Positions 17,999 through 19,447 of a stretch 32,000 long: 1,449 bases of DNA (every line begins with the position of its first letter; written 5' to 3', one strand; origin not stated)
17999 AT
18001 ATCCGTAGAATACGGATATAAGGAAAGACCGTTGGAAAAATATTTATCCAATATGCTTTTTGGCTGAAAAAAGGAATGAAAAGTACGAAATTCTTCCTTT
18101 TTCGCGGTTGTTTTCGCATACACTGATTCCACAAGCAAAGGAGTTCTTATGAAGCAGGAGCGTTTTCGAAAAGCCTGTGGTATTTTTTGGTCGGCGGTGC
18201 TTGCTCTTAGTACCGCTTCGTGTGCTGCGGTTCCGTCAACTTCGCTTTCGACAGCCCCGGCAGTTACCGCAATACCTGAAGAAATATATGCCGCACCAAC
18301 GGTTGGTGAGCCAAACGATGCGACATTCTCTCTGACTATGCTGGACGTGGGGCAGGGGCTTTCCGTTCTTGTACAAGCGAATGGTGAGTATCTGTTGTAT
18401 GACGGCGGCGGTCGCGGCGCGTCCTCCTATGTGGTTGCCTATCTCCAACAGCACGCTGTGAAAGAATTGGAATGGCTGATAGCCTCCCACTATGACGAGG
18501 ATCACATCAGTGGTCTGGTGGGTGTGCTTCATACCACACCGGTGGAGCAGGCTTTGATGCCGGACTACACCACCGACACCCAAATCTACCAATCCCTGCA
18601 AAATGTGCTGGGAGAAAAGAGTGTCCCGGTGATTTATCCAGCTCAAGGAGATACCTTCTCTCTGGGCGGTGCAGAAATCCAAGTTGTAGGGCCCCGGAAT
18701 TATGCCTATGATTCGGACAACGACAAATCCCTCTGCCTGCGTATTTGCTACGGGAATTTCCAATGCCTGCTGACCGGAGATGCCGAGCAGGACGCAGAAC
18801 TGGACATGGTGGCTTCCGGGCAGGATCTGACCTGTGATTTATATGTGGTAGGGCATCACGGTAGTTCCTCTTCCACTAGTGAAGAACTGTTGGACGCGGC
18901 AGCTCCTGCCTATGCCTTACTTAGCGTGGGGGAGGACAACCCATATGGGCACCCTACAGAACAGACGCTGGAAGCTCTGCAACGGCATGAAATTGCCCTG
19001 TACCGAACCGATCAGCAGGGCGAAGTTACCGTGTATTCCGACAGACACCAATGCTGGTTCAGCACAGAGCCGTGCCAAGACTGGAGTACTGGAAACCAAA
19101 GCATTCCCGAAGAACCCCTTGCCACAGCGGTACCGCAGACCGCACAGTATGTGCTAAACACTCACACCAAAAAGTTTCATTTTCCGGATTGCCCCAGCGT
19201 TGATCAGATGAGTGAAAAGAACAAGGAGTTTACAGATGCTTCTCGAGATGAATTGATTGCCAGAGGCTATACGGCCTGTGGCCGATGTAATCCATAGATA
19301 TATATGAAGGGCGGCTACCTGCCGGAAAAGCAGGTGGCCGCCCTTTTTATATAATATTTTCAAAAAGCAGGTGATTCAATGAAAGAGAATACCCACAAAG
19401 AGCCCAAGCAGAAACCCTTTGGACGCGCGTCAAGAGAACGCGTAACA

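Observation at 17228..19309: Repeat-bracketed ~2.1-kb cassette between virB4 and the hydrolase gene: XRE regulator + 68-aa ORF divergent from a ComEC-type MBL lipoprotein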

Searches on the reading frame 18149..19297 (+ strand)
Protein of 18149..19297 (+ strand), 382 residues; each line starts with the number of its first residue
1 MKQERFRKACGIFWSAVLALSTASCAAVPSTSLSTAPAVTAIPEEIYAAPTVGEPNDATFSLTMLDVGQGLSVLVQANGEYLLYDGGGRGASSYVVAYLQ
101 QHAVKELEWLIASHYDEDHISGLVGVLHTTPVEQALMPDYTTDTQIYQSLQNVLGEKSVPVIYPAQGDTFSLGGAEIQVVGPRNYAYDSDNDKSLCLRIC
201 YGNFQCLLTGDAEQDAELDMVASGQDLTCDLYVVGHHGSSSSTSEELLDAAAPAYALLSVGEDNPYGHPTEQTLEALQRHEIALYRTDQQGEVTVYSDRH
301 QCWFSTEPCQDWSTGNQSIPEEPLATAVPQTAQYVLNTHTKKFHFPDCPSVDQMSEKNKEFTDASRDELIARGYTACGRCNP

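Call 4: search_protein_families(library=pfam, proteins=[window:18149-19297:+], max_evalue=0.01)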
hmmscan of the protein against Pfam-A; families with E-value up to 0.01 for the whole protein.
window:18149-19297:+ (382 aa): 3 families
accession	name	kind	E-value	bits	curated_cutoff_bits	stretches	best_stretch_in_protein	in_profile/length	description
PF00753.33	Lactamase_B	-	2.1e-16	60.9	22.7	1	66-261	2-195/196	Metallo-beta-lactamase superfamily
PF19583.5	ODP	-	0.00083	19.7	27.2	1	73-140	6-74/194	ODP family beta lactamase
PF02805.21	Ada_Zn_binding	-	0.0069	16.8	23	0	334-382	18-64/65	Metal binding domain of Ada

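Call 5: search_protein_families(library=ncbifam, proteins=[window:18149-19297:+], max_evalue=0.01)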
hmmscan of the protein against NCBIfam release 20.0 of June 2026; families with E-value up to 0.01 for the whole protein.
window:18149-19297:+ (382 aa): 7 families
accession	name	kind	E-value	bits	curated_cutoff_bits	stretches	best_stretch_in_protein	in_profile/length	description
TIGR00361.1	ComEC_Rec2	equivalog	3.7e-44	150.9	190.05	1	55-291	436-663/663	DNA internalization-related competence protein ComEC/Rec2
NF008580.0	PRK11539.1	equivalog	7e-32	110.6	969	1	47-298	490-729/758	ComEC family protein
NF049846.1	blaAHM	exception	3.6e-28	98.3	590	1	56-300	59-298/304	AHM family subclass B3-like metallo-beta-lactamase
NF041809.1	Avs1a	equivalog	2.6e-14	52.8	420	2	190-280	251-344/387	AVAST type 1 anti-phage system MBL fold metallo-hydrolase Avs1a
NF058524.1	6A-MBL_enzyme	equivalog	0.00067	18.9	220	0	102-133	52-83/346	anti-phage 6A-MBL system MBL-fold protein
NF000801.0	PRK00055.1-3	equivalog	0.00078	18.6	252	1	72-130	22-77/307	ribonuclease Z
TIGR02651.1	RNase_Z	equivalog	0.002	17.3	292.95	1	72-133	20-78/302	ribonuclease Z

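Call 7: find_encoding_contigs(protein=window:18149-19297:+, flank=10000, max_places=10)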
Protein window:18149-19297:+ (382 aa): 23 contigs read that carry it; 10 places shown.
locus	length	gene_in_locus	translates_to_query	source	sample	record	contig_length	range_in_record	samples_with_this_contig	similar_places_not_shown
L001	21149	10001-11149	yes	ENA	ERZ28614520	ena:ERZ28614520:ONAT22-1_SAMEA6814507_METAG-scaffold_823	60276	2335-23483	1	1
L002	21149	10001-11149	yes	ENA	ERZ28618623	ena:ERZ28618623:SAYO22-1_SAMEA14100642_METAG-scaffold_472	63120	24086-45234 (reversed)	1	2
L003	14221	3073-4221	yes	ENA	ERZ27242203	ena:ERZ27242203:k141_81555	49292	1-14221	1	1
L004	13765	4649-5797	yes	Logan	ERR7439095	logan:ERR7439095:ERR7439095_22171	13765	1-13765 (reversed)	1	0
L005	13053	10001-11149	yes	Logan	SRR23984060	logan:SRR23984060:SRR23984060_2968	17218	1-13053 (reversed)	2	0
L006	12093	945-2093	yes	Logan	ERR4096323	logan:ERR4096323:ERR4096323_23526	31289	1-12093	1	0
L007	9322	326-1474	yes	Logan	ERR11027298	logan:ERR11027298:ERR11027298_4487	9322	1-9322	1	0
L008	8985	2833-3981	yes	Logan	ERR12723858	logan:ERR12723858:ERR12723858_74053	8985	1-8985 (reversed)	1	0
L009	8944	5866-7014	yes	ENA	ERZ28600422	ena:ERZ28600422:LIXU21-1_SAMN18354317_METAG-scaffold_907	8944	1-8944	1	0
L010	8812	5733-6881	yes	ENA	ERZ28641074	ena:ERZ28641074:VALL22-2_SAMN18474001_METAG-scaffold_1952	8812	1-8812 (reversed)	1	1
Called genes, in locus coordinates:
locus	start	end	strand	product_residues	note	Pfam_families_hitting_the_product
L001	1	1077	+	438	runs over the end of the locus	PF03432:Relaxase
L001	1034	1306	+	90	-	PF14192:DUF4314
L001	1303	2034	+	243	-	PF12687:DUF3801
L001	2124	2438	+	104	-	-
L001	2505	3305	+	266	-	PF14024:DUF4240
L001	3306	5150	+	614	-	PF02534:T4SS-DNA_transf, PF10412:TrwB_AAD_bind, PF12696:TraG-D_C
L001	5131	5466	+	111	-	PF04956:TrbC (weak)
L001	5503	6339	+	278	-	PF19478:TrbL_2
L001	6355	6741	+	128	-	PF12666:PrgI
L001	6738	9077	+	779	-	PF19044:P-loop_TraG (weak)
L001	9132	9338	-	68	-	-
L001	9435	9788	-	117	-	PF13560:HTH_31, PF12844:HTH_19, PF13443:HTH_26 (weak), PF01381:HTH_3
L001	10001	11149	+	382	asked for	PF00753:Lactamase_B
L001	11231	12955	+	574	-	PF01551:Peptidase_M23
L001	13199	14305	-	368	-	PF02826:2-Hacid_dh_C, PF03446:NAD_binding_2 (weak)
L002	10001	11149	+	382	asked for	PF00753:Lactamase_B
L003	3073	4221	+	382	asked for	PF00753:Lactamase_B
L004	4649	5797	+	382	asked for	PF00753:Lactamase_B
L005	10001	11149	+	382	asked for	PF00753:Lactamase_B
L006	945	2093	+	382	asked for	PF00753:Lactamase_B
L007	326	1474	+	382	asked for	PF00753:Lactamase_B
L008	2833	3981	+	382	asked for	PF00753:Lactamase_B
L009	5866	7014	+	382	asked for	PF00753:Lactamase_B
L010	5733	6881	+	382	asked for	PF00753:Lactamase_B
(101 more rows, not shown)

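Call 21: find_homologous_proteins(query=window:18149-19297:+, max_evalue=1e-10)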
Query window:18149-19297:+ (382 aa): 2821 proteins with E <= 1e-10 among 8000 candidates; the best 120 are listed.
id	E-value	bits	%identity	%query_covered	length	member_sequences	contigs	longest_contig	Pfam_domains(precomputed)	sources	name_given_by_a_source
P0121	7.6e-217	738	85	100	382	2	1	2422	PF00753.34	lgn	-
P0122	1.8e-215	733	84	100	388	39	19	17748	PF00753.34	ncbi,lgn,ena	-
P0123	1.2e-214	731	83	100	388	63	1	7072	PF00753.34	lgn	-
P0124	1.2e-207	707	81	100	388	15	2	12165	PF00753.34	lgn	-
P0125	1.5e-207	707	81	100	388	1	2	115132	PF00753.34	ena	-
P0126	4.4e-207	706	80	100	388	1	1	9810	PF00753.34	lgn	-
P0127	4.7e-207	705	83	99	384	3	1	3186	PF00753.34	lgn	-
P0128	3.8e-206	703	82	100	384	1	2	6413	PF00753.34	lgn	-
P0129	7.9e-206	701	81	100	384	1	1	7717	PF00753.34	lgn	-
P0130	2.1e-205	700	82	100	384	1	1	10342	PF00753.34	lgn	-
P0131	4.0e-205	699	80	100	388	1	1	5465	PF00753.34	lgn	-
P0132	4.7e-205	699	82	100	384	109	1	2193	PF00753.34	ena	-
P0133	5.9e-205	699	82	99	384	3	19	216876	PF00753.34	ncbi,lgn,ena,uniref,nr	ncbi:ComEC/Rec2 family competence protein [Subdoligranulum variabile]|uniref:ComEC/Rec2 family compe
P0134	1.0e-204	698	82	100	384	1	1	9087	PF00753.34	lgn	-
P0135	1.0e-204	698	80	100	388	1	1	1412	PF00753.34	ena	-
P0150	1.0e-195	668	76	100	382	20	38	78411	PF00753.34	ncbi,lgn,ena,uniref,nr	ncbi:ComEC/Rec2 family competence protein [uncultured Subdoligranulum sp.]|uniref:ComEC/Rec2 family 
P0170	3.2e-188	644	73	100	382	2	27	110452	PF00753.34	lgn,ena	-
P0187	4.1e-162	558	66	96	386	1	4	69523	PF00753.34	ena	-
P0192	5.1e-161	554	65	100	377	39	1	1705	PF00753.34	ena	-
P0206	4.7e-152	525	61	99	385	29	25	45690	PF00753.34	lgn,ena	-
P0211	1.2e-117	411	49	100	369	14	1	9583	PF00753.34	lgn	-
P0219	5.9e-112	393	50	95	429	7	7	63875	PF00753.34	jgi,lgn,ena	-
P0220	9.0e-112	392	53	85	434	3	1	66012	PF02805.22,PF00753.34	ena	-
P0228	4.4e-109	383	50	100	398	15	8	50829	PF00753.34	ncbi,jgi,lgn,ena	ncbi:MAG: ComEC/Rec2 family competence protein [Lachnospiraceae bacterium]|jgi:competence protein Co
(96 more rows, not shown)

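Call 22: find_encoding_contigs(protein=P0133, flank=6000, max_places=4)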
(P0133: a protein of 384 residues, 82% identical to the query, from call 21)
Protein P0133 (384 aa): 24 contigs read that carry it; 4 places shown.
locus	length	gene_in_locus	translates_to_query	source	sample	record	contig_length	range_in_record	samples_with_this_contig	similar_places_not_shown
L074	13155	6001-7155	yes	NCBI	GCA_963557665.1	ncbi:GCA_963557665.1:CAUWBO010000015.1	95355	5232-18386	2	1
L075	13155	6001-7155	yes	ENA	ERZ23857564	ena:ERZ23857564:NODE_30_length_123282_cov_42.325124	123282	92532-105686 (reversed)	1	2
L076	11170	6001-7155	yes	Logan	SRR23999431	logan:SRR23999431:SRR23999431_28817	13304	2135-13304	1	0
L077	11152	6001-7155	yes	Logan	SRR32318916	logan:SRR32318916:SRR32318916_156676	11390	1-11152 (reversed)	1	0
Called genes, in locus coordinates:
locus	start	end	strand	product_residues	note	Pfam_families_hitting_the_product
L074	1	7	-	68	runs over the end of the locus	-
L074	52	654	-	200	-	PF02586:SRAP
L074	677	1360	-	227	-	PF01381:HTH_3 (faint), PF00717:Peptidase_S24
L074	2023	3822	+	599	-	PF13655:RVT_N, PF00078:RVT_1, PF08388:GIIM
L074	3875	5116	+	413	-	PF00817:IMS, PF21999:IMS_HHH_1 (weak), PF11799:IMS_C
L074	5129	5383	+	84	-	-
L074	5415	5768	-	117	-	PF13560:HTH_31, PF12844:HTH_19, PF13443:HTH_26, PF01381:HTH_3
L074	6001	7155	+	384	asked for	PF00753:Lactamase_B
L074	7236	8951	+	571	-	PF01551:Peptidase_M23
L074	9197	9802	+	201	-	PF22725:GFO_IDH_MocA_C3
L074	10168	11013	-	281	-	PF10114:PocR, PF12833:HTH_18, PF00165:HTH_AraC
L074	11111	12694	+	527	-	PF00370:FGGY_N, PF02782:FGGY_C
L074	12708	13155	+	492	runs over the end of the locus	PF02610:AraA_N, PF24856:AraA_central, PF11762:Arabinose_Iso_C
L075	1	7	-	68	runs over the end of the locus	-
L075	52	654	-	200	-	PF02586:SRAP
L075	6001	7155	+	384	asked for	PF00753:Lactamase_B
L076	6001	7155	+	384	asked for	PF00753:Lactamase_B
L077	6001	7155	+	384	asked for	PF00753:Lactamase_B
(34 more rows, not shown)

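Call 23: find_encoding_contigs(protein=P0150, flank=6000, max_places=4)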
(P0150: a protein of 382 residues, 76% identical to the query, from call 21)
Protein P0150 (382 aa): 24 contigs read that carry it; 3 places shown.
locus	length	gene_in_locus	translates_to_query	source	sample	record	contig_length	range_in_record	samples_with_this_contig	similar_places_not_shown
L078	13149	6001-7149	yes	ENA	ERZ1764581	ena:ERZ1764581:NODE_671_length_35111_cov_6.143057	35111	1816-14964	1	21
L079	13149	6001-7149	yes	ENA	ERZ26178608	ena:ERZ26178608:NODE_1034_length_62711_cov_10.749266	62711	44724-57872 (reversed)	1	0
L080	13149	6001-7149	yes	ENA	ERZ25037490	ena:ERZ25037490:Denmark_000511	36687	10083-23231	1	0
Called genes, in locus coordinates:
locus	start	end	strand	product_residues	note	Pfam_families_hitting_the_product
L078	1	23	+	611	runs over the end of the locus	?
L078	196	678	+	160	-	PF04542:Sigma70_r2, PF08281:Sigma70_r4_2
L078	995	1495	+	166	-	-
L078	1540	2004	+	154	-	-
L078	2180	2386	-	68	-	-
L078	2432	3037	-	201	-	PF02586:SRAP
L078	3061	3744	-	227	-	PF01381:HTH_3 (faint), PF00717:Peptidase_S24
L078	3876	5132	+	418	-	PF00817:IMS, PF21999:IMS_HHH_1 (weak), PF11799:IMS_C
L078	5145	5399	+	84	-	-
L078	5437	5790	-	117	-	PF13560:HTH_31, PF12844:HTH_19, PF13443:HTH_26 (weak), PF01381:HTH_3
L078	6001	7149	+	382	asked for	PF00753:Lactamase_B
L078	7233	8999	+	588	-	PF01551:Peptidase_M23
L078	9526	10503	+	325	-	PF00331:Glyco_hydro_10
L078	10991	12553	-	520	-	PF04616:Glyco_hydro_43, PF17851:GH43_C2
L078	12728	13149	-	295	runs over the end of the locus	PF00528:BPD_transp_1 (faint)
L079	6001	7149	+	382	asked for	PF00753:Lactamase_B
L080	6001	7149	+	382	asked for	PF00753:Lactamase_B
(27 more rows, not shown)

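Call 24: find_encoding_contigs(protein=P0228, flank=6000, max_places=4)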
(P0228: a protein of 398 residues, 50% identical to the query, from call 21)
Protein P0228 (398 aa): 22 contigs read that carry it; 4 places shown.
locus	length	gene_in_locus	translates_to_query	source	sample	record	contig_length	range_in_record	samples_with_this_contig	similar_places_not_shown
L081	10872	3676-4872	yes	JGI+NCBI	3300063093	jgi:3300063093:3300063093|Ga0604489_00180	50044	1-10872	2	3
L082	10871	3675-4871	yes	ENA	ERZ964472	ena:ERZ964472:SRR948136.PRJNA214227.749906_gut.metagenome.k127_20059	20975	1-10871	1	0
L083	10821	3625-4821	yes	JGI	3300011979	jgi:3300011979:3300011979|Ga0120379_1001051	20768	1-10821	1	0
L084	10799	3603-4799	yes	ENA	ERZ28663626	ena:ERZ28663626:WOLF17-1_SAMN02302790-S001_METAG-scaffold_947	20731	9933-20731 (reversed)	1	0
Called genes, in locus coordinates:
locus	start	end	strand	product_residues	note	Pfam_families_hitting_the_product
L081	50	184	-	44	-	-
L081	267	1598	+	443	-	PF00375:SDF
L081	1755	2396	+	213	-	PF07883:Cupin_2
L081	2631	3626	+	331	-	PF03186:CobD_Cbib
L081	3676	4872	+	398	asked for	PF00753:Lactamase_B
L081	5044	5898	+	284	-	PF02645:DegV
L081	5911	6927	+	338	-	PF00535:Glycos_transf_2, PF10111:Glyco_tranf_2_2 (weak), PF13641:Glyco_tranf_2_3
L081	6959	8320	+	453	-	PF02397:Bac_transf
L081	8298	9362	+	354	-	-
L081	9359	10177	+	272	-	PF00535:Glycos_transf_2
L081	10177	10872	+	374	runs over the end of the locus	PF14897:EpsG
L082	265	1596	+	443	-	PF00375:SDF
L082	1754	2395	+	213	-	PF07883:Cupin_2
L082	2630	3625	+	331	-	PF03186:CobD_Cbib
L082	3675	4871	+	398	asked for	PF00753:Lactamase_B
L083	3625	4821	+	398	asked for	PF00753:Lactamase_B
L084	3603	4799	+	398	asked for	PF00753:Lactamase_B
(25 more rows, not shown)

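Call 26: find_encoding_contigs(protein=P0187, flank=7000, max_places=3)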
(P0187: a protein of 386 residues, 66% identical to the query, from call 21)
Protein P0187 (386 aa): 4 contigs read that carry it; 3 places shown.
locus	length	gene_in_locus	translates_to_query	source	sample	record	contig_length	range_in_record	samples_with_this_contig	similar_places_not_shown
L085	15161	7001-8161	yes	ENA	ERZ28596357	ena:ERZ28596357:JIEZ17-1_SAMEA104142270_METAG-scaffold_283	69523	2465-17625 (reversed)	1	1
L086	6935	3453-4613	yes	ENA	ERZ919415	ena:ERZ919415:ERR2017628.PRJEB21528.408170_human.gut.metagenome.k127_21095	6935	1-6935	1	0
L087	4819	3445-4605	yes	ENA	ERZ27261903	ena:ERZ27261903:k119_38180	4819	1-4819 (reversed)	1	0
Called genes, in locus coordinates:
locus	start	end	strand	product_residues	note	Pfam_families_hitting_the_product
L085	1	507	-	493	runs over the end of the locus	PF02397:Bac_transf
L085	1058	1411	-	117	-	PF04126:Cyclophil_like (weak), PF18050:Cyclophil_like2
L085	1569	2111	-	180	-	PF02525:Flavodoxin_2, PF03358:FMN_red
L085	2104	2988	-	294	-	PF12541:DUF3737, PF13229:Beta_helix (faint)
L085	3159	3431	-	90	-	-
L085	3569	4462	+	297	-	PF00126:HTH_1, PF03466:LysR_substrate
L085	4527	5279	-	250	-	PF03883:H2O2_YaaD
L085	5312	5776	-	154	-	PF00578:AhpC-TSA, PF08534:Redoxin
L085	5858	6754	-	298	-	PF05857:TraX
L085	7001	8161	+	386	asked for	PF00753:Lactamase_B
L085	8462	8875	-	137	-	PF02823:ATP-synt_DE_N, PF00401:ATP-synt_DE (weak)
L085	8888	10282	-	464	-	PF02874:ATP-synt_ab_N, PF00006:ATP-synt_ab, PF22919:ATP-synt_VA_C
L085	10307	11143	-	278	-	PF00231:ATP-synt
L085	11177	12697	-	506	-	PF02874:ATP-synt_ab_N, PF00006:ATP-synt_ab, PF00306:ATP-synt_ab_C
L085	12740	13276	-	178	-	PF00213:OSCP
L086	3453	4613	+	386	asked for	PF00753:Lactamase_B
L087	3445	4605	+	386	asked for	PF00753:Lactamase_B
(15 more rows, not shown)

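Call 27: find_encoding_contigs(protein=P0206, flank=7000, max_places=3)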
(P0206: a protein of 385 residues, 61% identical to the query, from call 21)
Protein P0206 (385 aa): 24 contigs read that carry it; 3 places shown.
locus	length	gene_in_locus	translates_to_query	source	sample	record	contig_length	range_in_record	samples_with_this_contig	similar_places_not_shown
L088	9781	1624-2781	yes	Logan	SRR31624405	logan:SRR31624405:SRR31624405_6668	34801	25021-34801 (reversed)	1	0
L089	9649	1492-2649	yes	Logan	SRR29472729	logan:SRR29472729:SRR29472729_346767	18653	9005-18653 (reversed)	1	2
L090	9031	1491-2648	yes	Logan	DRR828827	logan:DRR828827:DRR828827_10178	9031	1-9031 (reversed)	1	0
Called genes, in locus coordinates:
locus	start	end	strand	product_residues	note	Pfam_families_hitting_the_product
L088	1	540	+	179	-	?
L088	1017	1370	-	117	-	PF13560:HTH_31, PF12844:HTH_19, PF13443:HTH_26, PF01381:HTH_3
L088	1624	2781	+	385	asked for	PF00753:Lactamase_B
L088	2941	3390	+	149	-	PF08281:Sigma70_r4_2 (weak)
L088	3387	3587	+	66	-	PF12645:HTH_16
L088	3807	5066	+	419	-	-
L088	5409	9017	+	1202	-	PF00501:AMP-binding, PF23562:AMP-binding_C_3, PF00550:PP-binding, PF00668:Condensation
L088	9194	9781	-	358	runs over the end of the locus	PF12965:DUF3854 (weak)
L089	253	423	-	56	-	PF25788:Ig_Rha78A_N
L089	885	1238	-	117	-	PF13560:HTH_31, PF12844:HTH_19, PF13443:HTH_26, PF01381:HTH_3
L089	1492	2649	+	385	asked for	PF00753:Lactamase_B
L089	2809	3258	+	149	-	PF08281:Sigma70_r4_2 (weak)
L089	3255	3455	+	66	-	PF12645:HTH_16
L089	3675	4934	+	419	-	-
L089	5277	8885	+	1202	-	PF00501:AMP-binding, PF23562:AMP-binding_C_3, PF00550:PP-binding, PF00668:Condensation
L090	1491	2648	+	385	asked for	PF00753:Lactamase_B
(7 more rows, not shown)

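Call 28: find_encoding_contigs(protein=P0219, flank=7000, max_places=3)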
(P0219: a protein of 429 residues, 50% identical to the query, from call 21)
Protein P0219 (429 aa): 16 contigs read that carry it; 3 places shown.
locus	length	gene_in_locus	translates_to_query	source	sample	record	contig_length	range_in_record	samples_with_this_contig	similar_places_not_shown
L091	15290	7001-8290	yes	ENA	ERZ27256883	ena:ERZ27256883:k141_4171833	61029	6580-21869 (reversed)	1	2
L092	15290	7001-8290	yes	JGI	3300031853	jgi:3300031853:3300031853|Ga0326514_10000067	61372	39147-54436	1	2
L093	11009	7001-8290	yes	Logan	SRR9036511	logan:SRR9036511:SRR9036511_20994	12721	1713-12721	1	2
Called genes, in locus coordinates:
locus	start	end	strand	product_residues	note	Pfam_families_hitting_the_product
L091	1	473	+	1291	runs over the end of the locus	PF02811:PHP, PF07733:DNA_pol3_alpha, PF17657:DNA_pol3_finger, PF14579:HHH_6, PF01336:tRNA_anti-codon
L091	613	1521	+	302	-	PF00436:SSB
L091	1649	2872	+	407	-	-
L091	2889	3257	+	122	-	PF11241:DUF3043 (weak)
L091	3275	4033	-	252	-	-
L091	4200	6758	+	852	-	PF13475:DUF4116, PF09620:Cas_csx3 (weak)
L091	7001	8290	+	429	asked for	PF00753:Lactamase_B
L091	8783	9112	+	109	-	-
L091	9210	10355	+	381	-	PF00589:Phage_integrase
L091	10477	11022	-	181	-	-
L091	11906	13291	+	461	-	PF01051:Rep3_N, PF21205:Rep3_C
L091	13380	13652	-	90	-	PF05016:ParE_toxin (weak), PF06769:YoeB_toxin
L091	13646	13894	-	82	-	PF02604:PhdYeFM_antitox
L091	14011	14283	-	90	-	PF00216:Bac_DNA_binding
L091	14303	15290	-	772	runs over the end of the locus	PF00877:NLPC_P60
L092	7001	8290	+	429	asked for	PF00753:Lactamase_B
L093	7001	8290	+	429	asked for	PF00753:Lactamase_B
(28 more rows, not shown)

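Call 32: search_solved_structures(query=window:18149-19297:+, max_evalue=0.001, show_alignments=1)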
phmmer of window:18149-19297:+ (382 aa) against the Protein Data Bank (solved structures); distinct sequences matched with E-value up to 0.001: 6.
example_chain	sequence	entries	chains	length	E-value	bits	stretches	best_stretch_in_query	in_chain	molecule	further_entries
30bt_A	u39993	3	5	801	1.2e-35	126.5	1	60-300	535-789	Beta-lactamase-like domain | ComEC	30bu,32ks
9ic4_A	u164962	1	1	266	3.4e-35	125.1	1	61-301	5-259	Competence protein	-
9vc6_A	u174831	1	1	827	3.7e-23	85.4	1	97-295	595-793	Competence protein ComEC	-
9vc9_A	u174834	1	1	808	4.5e-18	68.7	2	189-295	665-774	Dna internalization-related competence protein rec2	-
9vcb_A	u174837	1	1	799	8.1e-18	67.9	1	57-296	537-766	DNA internalization-related competence protein ComEC/Rec2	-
9vcf_A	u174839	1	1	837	9.1e-18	67.7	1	57-296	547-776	DNA internalization-related competence protein ComEC/Rec2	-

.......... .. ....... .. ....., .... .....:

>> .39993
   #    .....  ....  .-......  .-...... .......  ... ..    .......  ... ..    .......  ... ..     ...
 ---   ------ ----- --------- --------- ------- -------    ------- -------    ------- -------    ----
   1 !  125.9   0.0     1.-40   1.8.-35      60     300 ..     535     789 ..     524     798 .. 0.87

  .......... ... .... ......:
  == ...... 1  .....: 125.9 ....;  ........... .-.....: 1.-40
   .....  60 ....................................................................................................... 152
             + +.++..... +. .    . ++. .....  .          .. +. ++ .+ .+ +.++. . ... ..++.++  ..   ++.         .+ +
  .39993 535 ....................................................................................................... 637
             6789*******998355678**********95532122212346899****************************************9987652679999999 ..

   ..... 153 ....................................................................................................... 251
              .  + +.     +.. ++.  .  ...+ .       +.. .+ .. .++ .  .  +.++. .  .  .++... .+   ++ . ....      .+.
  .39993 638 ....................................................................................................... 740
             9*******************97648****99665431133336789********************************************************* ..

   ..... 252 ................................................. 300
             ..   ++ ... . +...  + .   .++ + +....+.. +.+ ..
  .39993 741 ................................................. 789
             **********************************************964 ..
